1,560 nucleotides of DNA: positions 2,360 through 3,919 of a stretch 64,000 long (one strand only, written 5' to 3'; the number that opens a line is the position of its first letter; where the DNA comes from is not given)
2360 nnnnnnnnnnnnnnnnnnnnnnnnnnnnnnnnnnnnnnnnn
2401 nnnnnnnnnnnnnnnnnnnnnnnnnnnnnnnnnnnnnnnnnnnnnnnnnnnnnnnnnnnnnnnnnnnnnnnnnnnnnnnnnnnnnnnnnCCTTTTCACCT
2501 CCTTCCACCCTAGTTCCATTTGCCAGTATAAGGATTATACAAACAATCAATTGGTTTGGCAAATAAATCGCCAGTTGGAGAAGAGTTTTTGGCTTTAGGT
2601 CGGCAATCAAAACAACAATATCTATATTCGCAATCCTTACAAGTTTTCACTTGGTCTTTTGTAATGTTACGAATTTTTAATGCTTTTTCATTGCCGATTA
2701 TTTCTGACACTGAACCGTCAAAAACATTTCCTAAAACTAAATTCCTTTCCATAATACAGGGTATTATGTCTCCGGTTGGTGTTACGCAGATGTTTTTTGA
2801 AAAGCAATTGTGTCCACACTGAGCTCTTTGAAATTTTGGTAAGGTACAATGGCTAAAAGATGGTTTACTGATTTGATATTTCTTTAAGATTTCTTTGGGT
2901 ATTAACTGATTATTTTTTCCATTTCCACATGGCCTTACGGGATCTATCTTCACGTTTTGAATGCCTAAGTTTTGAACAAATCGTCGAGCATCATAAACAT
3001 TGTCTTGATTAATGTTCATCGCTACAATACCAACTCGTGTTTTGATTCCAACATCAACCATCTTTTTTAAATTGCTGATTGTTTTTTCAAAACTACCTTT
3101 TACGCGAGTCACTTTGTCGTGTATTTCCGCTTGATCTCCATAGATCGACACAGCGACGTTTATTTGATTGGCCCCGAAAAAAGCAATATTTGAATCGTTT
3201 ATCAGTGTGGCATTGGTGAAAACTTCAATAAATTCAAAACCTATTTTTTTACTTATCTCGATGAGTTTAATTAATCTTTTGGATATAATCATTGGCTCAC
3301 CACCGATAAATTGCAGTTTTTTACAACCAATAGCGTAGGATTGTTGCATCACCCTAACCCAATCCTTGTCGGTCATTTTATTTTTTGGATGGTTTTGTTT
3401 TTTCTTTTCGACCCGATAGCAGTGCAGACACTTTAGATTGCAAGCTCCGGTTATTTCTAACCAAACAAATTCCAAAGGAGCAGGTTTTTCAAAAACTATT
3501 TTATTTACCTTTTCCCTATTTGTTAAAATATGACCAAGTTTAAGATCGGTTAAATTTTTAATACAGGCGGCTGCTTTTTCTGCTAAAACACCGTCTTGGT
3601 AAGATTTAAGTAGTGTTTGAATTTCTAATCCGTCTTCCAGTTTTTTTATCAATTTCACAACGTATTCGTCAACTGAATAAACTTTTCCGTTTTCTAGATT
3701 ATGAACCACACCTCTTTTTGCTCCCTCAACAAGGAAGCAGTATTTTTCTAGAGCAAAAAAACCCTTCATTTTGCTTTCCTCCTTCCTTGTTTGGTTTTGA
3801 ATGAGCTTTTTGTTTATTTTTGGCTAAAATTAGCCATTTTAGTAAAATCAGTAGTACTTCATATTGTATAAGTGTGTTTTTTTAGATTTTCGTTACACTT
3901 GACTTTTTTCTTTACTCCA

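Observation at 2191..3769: Hidden RiPP operon: rSAM/SPASM maturase followed by two unannotated Cys-rich precursor peptides with a shared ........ leader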

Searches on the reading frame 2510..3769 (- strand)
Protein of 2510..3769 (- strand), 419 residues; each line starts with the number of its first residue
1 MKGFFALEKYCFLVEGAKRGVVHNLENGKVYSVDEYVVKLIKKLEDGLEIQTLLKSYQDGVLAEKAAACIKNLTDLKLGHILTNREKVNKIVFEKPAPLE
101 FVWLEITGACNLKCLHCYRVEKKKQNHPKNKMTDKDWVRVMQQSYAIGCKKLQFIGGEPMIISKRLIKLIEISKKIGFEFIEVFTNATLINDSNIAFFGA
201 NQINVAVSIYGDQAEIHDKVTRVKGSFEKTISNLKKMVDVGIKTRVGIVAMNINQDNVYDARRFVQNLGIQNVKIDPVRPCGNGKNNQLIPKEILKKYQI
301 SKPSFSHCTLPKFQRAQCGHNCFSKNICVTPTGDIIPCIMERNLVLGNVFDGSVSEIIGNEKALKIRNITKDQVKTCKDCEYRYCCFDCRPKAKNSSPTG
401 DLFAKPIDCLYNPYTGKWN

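Call 3: search_protein_families(library=ncbifam, proteins=[window:2510-3769:-], max_evalue=1)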
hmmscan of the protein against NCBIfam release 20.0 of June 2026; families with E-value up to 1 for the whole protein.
window:2510-3769:- (419 aa): 83 families (the best 25 are shown)
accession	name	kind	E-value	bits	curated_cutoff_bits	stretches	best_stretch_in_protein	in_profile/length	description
NF045574.1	sacti_mat_StsB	exception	1.5e-31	109.7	625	1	64-389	61-395/466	StsB family radical SAM/SPASM domain sactipeptide maturase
TIGR04193.1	SPASM_w_grasp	equivalog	1.5e-27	96.9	175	2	299-419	217-333/342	grasp-with-spasm system SPASM domain peptide maturase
TIGR04053.2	TIGR04053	equivalog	5.4e-26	91.7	395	2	97-292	6-200/366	TIGR04053 family radical SAM/SPASM domain-containing protein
TIGR04251.1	SCM_rSAM_ScmF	equivalog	2.6e-25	89.6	400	1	98-286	2-190/353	SynChlorMet cassette radical SAM/SPASM protein ScmF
TIGR04055.1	rSAM_NirJ2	equivalog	6.9e-25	88.3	500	1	105-412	5-325/326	putative heme d1 biosynthesis radical SAM protein NirJ2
TIGR04545.1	rSAM_ahbD_hemeb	equivalog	3e-24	86.1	500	2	104-291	4-190/339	heme b synthase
NF041298.1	rSAM_mat_DynA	equivalog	8.9e-22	77.5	450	2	107-283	8-191/356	dynobactin maturation radical SAM/SPASM protein DynA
TIGR03977.1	rSAM_pair_HxsC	equivalog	4.2e-21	75.1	267.9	1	104-287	29-214/292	His-Xaa-Ser system radical SAM maturase HxsC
TIGR04250.1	SCM_rSAM_ScmE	equivalog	4.8e-21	75.1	400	2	103-270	6-171/358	SynChlorMet cassette radical SAM/SPASM protein ScmE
TIGR04347.1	pseudo_SAM_Halo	equivalog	1.3e-20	74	525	2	101-270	40-204/390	TIGR04347 family pseudo-SAM/SPASM protein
NF047865.1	rSAM_PapB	equivalog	1.9e-20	73.4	340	1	103-401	6-326/330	PapB family radical SAM/SPASM ranthipeptide maturase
NF040492.1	not_ScfB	exception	2.8e-20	72.6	855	2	23-279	16-286/450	ScfB-related radical SAM/SPASM orphan maturase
TIGR04403.1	rSAM_skfB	equivalog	5.5e-20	71.5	300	1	104-267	108-263/402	sporulation killing factor system radical SAM maturase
TIGR02668.1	moaA_archaeal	equivalog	6.7e-20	71.3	325.25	1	102-275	12-183/303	GTP 3',8-cyclase MoaA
TIGR04303.1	GeoRSP_rSAM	equivalog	6.9e-20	71.9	400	2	97-287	3-186/325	GeoRSP system radical SAM/SPASM protein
TIGR03974.1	rSAM_six_Cys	equivalog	7.6e-20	71.2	425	2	21-279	11-287/451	thioether cross-link-forming SCIFF peptide maturase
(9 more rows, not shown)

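Call 4: search_protein_families(library=pfam, proteins=[window:2510-3769:-], max_evalue=1)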
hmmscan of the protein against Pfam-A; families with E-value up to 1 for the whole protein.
window:2510-3769:- (419 aa): 4 families
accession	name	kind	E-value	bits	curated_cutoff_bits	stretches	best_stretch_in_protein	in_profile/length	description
PF04055.27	Radical_SAM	-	6.8e-18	65.8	29.5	1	105-264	2-165/166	Radical SAM superfamily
PF13186.11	SPASM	-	1.2e-08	35.5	21.5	1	322-381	1-67/67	Iron-sulfur cluster-binding domain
PF13353.11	Fer4_12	-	3.7e-06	27.7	22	1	109-194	14-99/137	4Fe-4S single cluster domain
PF13337.12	BrxL_ATPase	-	0.13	11.4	25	1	111-171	5-63/313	Lon-like protease BrxL-like, ATPase domain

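Call 5: find_homologous_proteins(query=window:2510-3769:-)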
Query window:2510-3769:- (419 aa): 443 proteins with E <= 0.001 among 4127 candidates; the best 120 are listed.
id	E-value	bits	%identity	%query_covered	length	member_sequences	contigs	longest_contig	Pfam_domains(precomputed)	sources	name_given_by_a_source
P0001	3.7e-285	963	100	100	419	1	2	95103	PF13186.12,PF04055.28,PF13353.12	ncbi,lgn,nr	ncbi:MAG: radical SAM protein [Patescibacteria group bacterium]|nr:radical SAM protein [Patescibacte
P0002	2.5e-243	826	83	100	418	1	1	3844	PF13186.12,PF04055.28,PF13353.12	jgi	jgi:radical SAM protein with 4Fe4S-binding SPASM domain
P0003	7.5e-152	524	54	99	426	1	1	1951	PF13186.12,PF04055.28,PF13353.12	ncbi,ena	-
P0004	1.1e-147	511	51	99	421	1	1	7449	PF13186.12,PF04055.28,PF13353.12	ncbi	-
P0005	3.6e-141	489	50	99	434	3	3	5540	PF13186.12,PF04055.28,PF13353.12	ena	-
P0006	1.7e-140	487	48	100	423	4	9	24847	PF13186.12,PF04055.28,PF13353.12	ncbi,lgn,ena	ncbi:MAG: radical SAM protein [Patescibacteria group bacterium]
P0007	6.0e-140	485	50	100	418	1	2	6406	PF13186.12,PF04055.28,PF13353.12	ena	-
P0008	1.4e-138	481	51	99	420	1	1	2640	PF13186.12,PF04055.28,PF13353.12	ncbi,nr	ncbi:MAG: radical SAM protein [Candidatus Portnoybacteria bacterium]|nr:radical SAM protein [Candida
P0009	1.8e-137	477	49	100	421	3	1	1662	PF13186.12,PF04055.28,PF13353.12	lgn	-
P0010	4.1e-136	472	47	99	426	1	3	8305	PF13186.12,PF04055.28,PF13353.12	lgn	-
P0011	1.7e-133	464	48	99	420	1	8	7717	PF13186.12,PF04055.28,PF13353.12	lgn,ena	-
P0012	2.0e-131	457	48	99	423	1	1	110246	PF13186.12,PF04055.28,PF13353.12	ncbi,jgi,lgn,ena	ncbi:MAG: radical SAM protein [Candidatus Paceibacterota bacterium]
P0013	2.5e-131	457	50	99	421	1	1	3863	PF13186.12,PF04055.28,PF13353.12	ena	-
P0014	5.3e-130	452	49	99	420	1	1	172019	PF13186.12,PF04055.28,PF13353.12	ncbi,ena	-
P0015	1.5e-129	451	48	100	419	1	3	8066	PF13186.12,PF04055.28,PF13353.12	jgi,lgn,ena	-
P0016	2.8e-129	450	48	99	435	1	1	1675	PF13186.12,PF04055.28,PF13353.12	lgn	-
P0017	6.2e-128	446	48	99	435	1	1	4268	PF13186.12,PF04055.28,PF13353.12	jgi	jgi:radical SAM protein with 4Fe4S-binding SPASM domain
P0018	6.3e-127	442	47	99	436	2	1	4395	PF13186.12,PF04055.28,PF13353.12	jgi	-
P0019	6.5e-126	439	47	99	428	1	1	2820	PF13186.12,PF04055.28,PF13353.12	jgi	-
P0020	2.6e-125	437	47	99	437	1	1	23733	PF13186.12,PF04055.28,PF13353.12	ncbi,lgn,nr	ncbi:MAG: radical SAM protein [Candidatus Aminicenantes bacterium]|nr:radical SAM protein [Candidatu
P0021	3.3e-125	437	46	99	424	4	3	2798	PF13186.12,PF04055.28,PF13353.12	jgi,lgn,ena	jgi:radical SAM protein with 4Fe4S-binding SPASM domain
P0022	1.3e-124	435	48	99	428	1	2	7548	PF13186.12,PF04055.28,PF13353.12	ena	-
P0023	4.2e-121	423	44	99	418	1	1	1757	PF13186.12,PF04055.28,PF13353.12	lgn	-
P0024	1.2e-120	421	45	99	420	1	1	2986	PF13186.12,PF04055.28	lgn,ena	-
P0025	2.9e-120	420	47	95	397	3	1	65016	PF13186.12,PF04055.28,PF13353.12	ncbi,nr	ncbi:MAG TPA: radical SAM protein, partial [Candidatus Jorgensenbacteria bacterium]|nr:radical SAM p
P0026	5.0e-120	419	44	99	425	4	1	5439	PF13186.12,PF04055.28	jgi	-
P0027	2.1e-119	417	44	99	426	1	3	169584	PF13186.12,PF04055.28,PF13353.12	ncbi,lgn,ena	ncbi:MAG: radical SAM protein [Patescibacteria group bacterium]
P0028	1.1e-118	415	45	100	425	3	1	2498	PF13186.12,PF04055.28,PF13353.12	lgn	-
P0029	2.0e-118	414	45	100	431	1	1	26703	PF13186.12,PF04055.28,PF13353.12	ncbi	-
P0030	4.8e-115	403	43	99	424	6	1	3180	PF13186.12,PF04055.28,PF13353.12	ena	-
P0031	6.0e-115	403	41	99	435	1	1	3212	PF13186.12,PF04055.28,PF13353.12,PF05402.19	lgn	-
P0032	8.9e-115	402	42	99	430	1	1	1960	PF13186.12,PF04055.28,PF13353.12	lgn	-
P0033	1.1e-114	402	45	99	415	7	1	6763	PF13186.12,PF04055.28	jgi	jgi:radical SAM protein with 4Fe4S-binding SPASM domain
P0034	2.0e-114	401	40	99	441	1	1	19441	PF13186.12,PF04055.28,PF13353.12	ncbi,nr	ncbi:MAG: radical SAM protein [bacterium]|nr:radical SAM protein [bacterium]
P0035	5.9e-113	396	41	99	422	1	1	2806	PF13186.12,PF04055.28,PF13353.12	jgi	jgi:radical SAM protein with 4Fe4S-binding SPASM domain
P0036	2.5e-112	394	43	99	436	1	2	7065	PF13186.12,PF04055.28,PF13353.12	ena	-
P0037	4.4e-112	393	42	100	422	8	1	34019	PF13186.12,PF04055.28,PF13353.12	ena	-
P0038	3.0e-111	391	44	99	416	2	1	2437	PF13186.12,PF04055.28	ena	-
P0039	1.0e-110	389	41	100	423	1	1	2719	PF13186.12,PF04055.28,PF13353.12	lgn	-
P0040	1.1e-110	389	43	100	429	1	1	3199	PF13186.12,PF04055.28,PF13353.12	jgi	-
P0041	4.7e-109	383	39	99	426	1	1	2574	PF13186.12,PF04055.28,PF13353.12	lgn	-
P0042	6.3e-109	383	43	99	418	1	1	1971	PF13186.12,PF04055.28,PF13353.12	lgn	-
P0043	2.5e-108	381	40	99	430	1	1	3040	PF13186.12,PF04055.28,PF13353.12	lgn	-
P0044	3.6e-108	380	42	99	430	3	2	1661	PF13186.12,PF04055.28,PF13353.12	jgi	-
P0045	2.2e-107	378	42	98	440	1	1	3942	PF13186.12,PF04055.28,PF13353.12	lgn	-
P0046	3.5e-106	374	42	100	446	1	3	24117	PF13186.12,PF04055.28,PF13353.12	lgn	-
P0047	4.0e-105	370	41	99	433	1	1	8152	PF13186.12,PF04055.28,PF13353.12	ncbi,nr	ncbi:MAG: radical SAM protein [Marinilabiliaceae bacterium]|nr:radical SAM protein [Marinilabiliacea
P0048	1.2e-104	369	40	99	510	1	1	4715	PF13186.12,PF04055.28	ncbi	-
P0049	1.9e-103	365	41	100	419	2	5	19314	PF13186.12,PF04055.28,PF13353.12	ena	-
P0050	3.3e-103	364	41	100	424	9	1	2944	PF13186.12,PF04055.28,PF13353.12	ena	-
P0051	9.0e-103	363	40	99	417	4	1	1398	PF13186.12,PF04055.28,PF13353.12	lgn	-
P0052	1.6e-100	355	41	99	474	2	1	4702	PF13186.12,PF04055.28,PF13353.12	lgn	-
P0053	2.9e-100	354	41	99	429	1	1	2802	PF13186.12,PF04055.28,PF13353.12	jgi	jgi:radical SAM protein with 4Fe4S-binding SPASM domain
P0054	5.1e-100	354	40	99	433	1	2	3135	PF13186.12,PF04055.28,PF13353.12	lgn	-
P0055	6.5e-100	353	40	100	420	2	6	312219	PF13186.12,PF04055.28,PF13353.12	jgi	jgi:radical SAM protein with 4Fe4S-binding SPASM domain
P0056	1.6e-99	352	40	99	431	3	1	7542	PF13186.12,PF04055.28,PF13353.12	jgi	-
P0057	2.6e-99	351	40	100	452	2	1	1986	PF13186.12,PF04055.28,PF13353.12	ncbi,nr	ncbi:MAG: radical SAM protein [Methanophagales archaeon]|nr:radical SAM protein [Methanophagales arc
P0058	3.5e-99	351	40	99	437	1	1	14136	PF13186.12,PF04055.28,PF13353.12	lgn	-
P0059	5.9e-99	350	39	99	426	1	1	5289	PF13186.12,PF04055.28,PF13353.12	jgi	-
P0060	1.6e-98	349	40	99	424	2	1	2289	PF13186.12,PF04055.28,PF13353.12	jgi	jgi:radical SAM protein with 4Fe4S-binding SPASM domain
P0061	7.2e-98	346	39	99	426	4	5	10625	PF13186.12,PF04055.28,PF13353.12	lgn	-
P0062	1.5e-97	345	40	99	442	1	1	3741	PF13186.12,PF04055.28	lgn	-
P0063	1.7e-97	345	38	100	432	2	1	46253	PF13186.12,PF04055.28,PF13353.12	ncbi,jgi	ncbi:MAG: radical SAM protein [bacterium]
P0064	3.7e-97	344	38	99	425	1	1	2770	PF13186.12,PF04055.28,PF13353.12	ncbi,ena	-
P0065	4.8e-97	344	39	99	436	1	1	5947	PF13186.12,PF04055.28,PF13353.12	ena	-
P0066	2.3e-96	342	41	99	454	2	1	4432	PF13186.12,PF04055.28,PF13353.12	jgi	-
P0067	7.9e-96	340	38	99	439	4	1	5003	PF13186.12,PF04055.28,PF13353.12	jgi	jgi:radical SAM protein with 4Fe4S-binding SPASM domain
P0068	2.0e-95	338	39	99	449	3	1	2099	PF13186.12,PF04055.28,PF13353.12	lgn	-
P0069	2.2e-95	338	38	99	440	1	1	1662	PF13186.12,PF04055.28,PF13353.12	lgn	-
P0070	4.6e-95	337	42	85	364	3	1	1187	PF13186.12,PF04055.28,PF13353.12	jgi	-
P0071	9.0e-95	336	38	100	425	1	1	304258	PF13186.12,PF04055.28,PF13353.12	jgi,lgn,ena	-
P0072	1.3e-94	336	39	99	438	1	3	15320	PF13186.12,PF04055.28,PF13353.12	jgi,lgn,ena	-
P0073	4.3e-94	334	38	99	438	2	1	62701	PF13186.12,PF04055.28,PF13353.12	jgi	-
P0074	4.9e-94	334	38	100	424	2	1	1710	PF13186.12,PF04055.28,PF13353.12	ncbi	-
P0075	5.0e-94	334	39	97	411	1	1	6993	PF13186.12,PF04055.28,PF13353.12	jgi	jgi:radical SAM protein with 4Fe4S-binding SPASM domain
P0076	7.9e-94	333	38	99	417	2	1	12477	PF13186.12,PF04055.28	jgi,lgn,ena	-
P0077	2.3e-93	332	37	99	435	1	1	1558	PF13186.12,PF04055.28,PF13353.12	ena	-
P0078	8.6e-93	330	44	79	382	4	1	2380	PF13186.12,PF04055.28,PF13353.12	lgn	-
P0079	9.7e-93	330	37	99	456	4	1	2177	PF13186.12,PF04055.28,PF13353.12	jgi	-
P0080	1.6e-92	329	37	100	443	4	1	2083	PF13186.12,PF04055.28,PF13353.12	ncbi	-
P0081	2.5e-91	325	37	100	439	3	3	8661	PF13186.12,PF04055.28,PF13353.12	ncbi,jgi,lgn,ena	-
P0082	7.5e-91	323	38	99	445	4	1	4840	PF13186.12,PF04055.28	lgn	-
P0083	1.7e-90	322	38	99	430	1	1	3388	PF13186.12,PF04055.28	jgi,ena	-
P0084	2.1e-90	322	49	69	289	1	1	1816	PF04055.28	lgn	-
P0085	2.4e-90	322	39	99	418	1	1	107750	PF13186.12,PF04055.28,PF13353.12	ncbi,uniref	ncbi:radical SAM/SPASM domain-containing protein [Dendrosporobacter sp. 1207_IL3150]|uniref:radical 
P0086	4.4e-90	321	39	99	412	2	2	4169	PF13186.12,PF04055.28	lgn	-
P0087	8.8e-90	320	37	100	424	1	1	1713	PF13186.12,PF04055.28,PF13353.12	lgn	-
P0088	1.5e-89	319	37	99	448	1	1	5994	PF13186.12,PF04055.28,PF13353.12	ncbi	-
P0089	1.5e-89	319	37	100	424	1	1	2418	PF13186.12,PF04055.28,PF13353.12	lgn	-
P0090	1.6e-89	319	39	99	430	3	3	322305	PF13186.12,PF04055.28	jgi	-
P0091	1.7e-89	319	39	99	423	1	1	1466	PF13186.12,PF04055.28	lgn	-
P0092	2.8e-89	318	38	99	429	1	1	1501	PF13186.12,PF04055.28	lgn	-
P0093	3.7e-89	318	37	100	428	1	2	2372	PF13186.12,PF04055.28,PF13353.12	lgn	-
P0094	2.3e-88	315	39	99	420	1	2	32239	PF13186.12,PF04055.28,PF13353.12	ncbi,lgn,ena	-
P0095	2.3e-88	315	37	99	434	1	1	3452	PF13186.12,PF04055.28,PF13353.12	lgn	-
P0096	6.8e-88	314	38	99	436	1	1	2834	PF13186.12,PF04055.28,PF13353.12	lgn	-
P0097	1.2e-86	310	38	99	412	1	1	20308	PF13186.12,PF04055.28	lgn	-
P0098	3.8e-86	308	39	99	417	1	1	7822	PF13186.12,PF04055.28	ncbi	-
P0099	3.8e-86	308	36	100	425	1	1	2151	PF13186.12,PF04055.28,PF13353.12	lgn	-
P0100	3.9e-86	308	38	99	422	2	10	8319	PF13186.12,PF04055.28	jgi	jgi:radical SAM protein with 4Fe4S-binding SPASM domain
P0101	7.6e-86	307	38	99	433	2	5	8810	PF13186.12,PF04055.28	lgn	-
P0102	1.8e-85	306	47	66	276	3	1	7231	PF13186.12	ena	-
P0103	8.1e-85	304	37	99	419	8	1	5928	PF13186.12,PF04055.28,PF13353.12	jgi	-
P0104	8.9e-85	303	38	99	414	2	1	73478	PF13186.12,PF04055.28,PF13353.12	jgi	jgi:radical SAM protein with 4Fe4S-binding SPASM domain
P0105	1.2e-84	303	37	99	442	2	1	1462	PF13186.12,PF04055.28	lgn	-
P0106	1.2e-84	303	37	99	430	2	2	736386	PF13186.12,PF04055.28,PF13353.12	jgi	jgi:radical SAM protein with 4Fe4S-binding SPASM domain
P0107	1.4e-84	303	47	69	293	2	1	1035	PF13186.12,PF04055.28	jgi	jgi:radical SAM protein with 4Fe4S-binding SPASM domain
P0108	2.2e-84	302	37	99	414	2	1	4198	PF13186.12,PF04055.28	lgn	-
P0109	3.6e-84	301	40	83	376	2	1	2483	PF13186.12,PF04055.28,PF13353.12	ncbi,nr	ncbi:radical SAM protein, partial [Patescibacteria group bacterium]|nr:radical SAM protein [Patescib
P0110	3.9e-84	301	37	99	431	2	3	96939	PF13186.12,PF04055.28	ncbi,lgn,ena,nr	ncbi:MAG: albA 1 [Firmicutes bacterium]|nr:albA 1 [Bacillota bacterium]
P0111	3.0e-83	298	37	97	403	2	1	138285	PF13186.12,PF04055.28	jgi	-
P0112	4.6e-83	298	37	99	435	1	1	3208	PF13186.12,PF04055.28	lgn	-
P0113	5.9e-83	297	35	99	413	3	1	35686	PF13186.12,PF04055.28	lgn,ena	-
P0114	7.6e-83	297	39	99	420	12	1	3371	PF13186.12,PF04055.28,PF13353.12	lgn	-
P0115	1.5e-82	296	35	99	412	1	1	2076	PF13186.12,PF04055.28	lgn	-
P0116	2.4e-82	295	38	99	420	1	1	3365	PF13186.12,PF04055.28,PF13353.12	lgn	-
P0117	3.2e-82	295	35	99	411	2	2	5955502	PF13186.12,PF04055.28,PF13353.12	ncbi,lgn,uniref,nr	ncbi:radical SAM/SPASM domain-containing protein [Sporomusa acidovorans]|uniref:PqqA peptide cyclase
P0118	4.3e-82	295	37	99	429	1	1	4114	PF13186.12,PF04055.28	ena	-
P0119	5.9e-82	294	38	99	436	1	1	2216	PF13186.12,PF04055.28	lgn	-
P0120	6.1e-82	294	36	99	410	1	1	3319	PF13186.12,PF04055.28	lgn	-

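Call 7: find_encoding_contigs(protein=P0002, flank=4000, max_places=3)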
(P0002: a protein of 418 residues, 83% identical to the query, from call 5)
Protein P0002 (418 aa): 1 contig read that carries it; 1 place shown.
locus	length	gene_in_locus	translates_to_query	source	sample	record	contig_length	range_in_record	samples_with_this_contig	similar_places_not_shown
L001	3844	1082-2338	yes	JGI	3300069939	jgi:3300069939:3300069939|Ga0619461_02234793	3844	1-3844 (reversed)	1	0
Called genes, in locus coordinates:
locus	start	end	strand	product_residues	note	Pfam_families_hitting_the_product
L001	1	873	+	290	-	?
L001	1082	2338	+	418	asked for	PF04055:Radical_SAM, PF13353:Fer4_12 (weak), PF13186:SPASM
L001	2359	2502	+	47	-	-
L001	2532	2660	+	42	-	-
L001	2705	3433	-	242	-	-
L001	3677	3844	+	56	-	?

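Call 8: find_encoding_contigs(protein=P0001, flank=6000, max_places=3)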
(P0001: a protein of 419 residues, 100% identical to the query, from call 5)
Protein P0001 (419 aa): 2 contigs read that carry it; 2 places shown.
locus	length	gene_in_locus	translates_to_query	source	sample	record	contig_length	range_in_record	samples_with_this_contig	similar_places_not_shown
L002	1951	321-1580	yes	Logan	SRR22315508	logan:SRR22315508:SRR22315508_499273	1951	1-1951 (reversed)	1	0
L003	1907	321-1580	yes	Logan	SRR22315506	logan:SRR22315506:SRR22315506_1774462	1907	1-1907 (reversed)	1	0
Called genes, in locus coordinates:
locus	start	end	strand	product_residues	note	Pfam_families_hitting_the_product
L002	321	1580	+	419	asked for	PF04055:Radical_SAM, PF13353:Fer4_12 (weak), PF13186:SPASM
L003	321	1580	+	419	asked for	PF04055:Radical_SAM, PF13353:Fer4_12 (weak), PF13186:SPASM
